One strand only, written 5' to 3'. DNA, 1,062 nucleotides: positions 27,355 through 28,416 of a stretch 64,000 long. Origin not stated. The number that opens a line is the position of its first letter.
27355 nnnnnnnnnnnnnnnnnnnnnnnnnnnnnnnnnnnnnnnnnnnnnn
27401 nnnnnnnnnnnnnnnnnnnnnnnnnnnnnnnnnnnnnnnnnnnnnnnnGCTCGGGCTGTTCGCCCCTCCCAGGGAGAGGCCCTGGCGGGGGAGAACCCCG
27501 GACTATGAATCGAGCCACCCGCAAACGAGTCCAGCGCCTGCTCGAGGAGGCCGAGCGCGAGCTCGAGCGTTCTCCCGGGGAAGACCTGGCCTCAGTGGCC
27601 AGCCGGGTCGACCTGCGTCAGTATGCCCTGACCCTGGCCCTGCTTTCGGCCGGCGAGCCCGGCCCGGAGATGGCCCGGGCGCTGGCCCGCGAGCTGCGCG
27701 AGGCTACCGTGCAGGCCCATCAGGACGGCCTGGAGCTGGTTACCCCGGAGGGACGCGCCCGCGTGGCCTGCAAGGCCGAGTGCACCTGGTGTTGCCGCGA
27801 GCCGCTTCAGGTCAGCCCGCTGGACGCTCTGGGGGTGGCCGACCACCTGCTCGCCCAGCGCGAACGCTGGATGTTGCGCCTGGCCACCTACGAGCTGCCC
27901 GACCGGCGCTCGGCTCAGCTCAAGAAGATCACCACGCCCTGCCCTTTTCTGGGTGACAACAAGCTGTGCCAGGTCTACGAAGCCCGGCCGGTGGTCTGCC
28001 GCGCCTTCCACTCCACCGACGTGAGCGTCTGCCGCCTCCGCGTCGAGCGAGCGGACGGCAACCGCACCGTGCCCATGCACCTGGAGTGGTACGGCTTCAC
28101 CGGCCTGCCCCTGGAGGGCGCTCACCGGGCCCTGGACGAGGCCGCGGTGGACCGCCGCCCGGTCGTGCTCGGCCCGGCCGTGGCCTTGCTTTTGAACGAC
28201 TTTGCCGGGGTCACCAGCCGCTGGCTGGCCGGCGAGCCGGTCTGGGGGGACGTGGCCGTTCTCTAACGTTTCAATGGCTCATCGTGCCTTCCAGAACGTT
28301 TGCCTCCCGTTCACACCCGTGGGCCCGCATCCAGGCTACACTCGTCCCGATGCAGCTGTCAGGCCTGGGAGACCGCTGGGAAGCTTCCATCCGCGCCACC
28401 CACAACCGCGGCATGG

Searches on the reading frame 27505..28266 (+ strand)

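Call 53: search_protein_families(library=pfam, proteins=[window:27505-28266:+], max_evalue=0.0001)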
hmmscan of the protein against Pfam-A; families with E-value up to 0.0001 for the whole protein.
window:27505-28266:+ (253 aa): 1 family
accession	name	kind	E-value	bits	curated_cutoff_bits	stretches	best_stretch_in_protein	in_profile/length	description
PF03692.20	CxxCxxCC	-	2.5e-08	34.9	23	1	88-171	1-72/85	Putative zinc- or iron-chelating domain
